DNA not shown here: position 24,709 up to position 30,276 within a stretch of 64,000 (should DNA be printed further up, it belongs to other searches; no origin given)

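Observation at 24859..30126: Giant 1755-aa protein: N-terminal beta-rich domain, ~800-aa coiled coil and C-terminal AAA_5 ATPase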

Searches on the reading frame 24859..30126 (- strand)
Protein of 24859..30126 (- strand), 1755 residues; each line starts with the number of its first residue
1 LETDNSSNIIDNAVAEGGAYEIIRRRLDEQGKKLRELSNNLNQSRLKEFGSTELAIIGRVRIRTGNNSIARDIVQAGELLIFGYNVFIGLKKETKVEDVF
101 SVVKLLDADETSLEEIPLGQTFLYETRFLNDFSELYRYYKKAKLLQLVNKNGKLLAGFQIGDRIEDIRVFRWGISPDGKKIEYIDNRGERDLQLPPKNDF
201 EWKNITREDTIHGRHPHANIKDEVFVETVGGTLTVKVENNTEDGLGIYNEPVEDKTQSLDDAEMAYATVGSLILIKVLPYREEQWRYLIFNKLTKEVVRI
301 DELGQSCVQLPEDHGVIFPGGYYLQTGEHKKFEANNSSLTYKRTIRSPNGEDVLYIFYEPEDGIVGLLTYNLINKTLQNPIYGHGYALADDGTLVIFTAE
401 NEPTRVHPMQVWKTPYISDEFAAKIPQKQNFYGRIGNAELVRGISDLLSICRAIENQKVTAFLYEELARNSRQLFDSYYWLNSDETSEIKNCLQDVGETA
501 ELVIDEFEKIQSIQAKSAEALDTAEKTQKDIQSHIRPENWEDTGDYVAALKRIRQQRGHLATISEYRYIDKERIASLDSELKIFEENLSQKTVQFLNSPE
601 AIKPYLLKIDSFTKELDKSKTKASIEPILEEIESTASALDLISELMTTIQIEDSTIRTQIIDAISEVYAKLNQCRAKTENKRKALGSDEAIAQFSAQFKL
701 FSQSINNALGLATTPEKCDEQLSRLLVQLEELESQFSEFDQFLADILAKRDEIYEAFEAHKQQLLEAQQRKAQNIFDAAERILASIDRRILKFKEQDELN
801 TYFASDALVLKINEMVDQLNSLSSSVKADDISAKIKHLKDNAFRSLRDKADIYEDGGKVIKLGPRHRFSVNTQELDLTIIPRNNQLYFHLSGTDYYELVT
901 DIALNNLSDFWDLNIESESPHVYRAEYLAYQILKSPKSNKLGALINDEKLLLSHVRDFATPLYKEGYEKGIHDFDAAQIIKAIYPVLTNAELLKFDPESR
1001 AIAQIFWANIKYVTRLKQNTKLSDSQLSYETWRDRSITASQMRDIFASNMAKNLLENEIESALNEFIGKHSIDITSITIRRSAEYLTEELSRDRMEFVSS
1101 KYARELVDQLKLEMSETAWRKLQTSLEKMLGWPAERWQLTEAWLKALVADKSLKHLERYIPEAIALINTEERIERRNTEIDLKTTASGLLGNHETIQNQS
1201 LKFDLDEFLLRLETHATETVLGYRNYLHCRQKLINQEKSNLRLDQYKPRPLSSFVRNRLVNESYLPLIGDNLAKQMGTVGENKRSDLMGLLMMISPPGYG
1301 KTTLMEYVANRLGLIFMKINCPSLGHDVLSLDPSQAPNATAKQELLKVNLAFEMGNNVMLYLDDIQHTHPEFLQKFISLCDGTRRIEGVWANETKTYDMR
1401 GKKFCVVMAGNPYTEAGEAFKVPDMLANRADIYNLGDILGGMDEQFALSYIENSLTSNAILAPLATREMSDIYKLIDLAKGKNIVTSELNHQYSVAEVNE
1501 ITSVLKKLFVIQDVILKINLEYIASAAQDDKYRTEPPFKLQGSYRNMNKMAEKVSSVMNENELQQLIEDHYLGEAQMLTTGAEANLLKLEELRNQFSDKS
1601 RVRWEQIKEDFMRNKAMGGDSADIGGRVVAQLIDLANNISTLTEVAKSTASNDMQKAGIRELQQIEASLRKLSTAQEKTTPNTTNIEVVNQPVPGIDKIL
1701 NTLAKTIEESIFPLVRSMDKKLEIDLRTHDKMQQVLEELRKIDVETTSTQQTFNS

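Call 4: search_protein_families(library=pfam, proteins=[window:24859-30126:-], max_evalue=1)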
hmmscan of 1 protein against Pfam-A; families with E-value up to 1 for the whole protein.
window:24859-30126:- (1755 aa): 7 families
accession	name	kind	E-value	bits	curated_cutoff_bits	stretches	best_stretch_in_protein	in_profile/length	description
PF12458.13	DUF3686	-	5.5e-202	671.6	25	1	34-479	2-448/448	ATPase involved in DNA repair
PF25472.1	DUF7902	-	3.6e-24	85.2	26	1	600-683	1-84/85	Domain of unknown function (DUF7902)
PF00004.35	AAA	-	4.3e-07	30.9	21.2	1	1292-1412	2-110/131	ATPase family associated with various cellular activities (AAA)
PF07728.20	AAA_5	-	2.6e-05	24.7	22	1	1291-1414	2-125/139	AAA domain (dynein-related subfamily)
PF13401.12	AAA_22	-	3e-05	24.8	27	1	1289-1382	6-110/130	AAA domain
PF05496.18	RuvB_N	-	0.016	15.4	27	1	1282-1324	27-69/159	Holliday junction DNA helicase RuvB P-loop domain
PF16455.10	UBD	-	0.11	13.1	27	1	741-784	28-71/103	Ubiquitin-binding domain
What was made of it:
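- On Pfam AAA_5 / MoxR-dynein-midasin clade: AAA_5 scores 24.7 bits (cut-off 22), but PF00004 AAA scores 30.9 bits and AAA_22 24.8 (call 4).
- On Vps4-type ESCRT-III disassemblase: No MIT hit (call 4).
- Closest known: Vps4 / ESCRT-III. Different: No MIT domain was detected (call 4).
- Closest known: MoxR-family AAA+ chaperones. Same: The AAA_5 hit is just above threshold (call 4).
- Checked: Pfam DUF3686 covers residues 34-479 (E=5.5e-202, call 4). The AAA_5 hit is marginal (24.7 bits against a cut-off of 22) and scores below PF00004 AAA (30.9 bits, call 4).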

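Call 5: search_protein_families(library=ncbifam, proteins=[window:24859-30126:-], max_evalue=1)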
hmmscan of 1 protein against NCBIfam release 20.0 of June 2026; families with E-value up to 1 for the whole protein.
window:24859-30126:- (1755 aa): 1 family
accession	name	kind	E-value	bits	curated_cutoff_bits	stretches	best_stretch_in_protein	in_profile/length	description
TIGR00635.1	ruvB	equivalog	0.012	14.7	299.05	1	1282-1324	24-66/305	Holliday junction branch migration DNA helicase RuvB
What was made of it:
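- There is a sub-threshold RuvB_N / RuvB Walker-A hit (E 0.012-0.016; calls 4, 5). No DNA-binding, nuclease or ABC-type SMC head domain was detected (calls 4, 5).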

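Call 6: search_protein_families(library=padloc, proteins=[window:24859-30126:-], max_evalue=1)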
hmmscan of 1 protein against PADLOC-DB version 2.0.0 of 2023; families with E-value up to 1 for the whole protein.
window:24859-30126:- (1755 aa): 0 families
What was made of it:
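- On Known anti-phage defence systems (PADLOC-DB 2.0): 0 families at E<=1 for the giant (call 6).
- No PADLOC model matches the giant (call 6).
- Tried and rejected: NCBIfam and PADLOC on the giant gave nothing useful (calls 5, 6).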
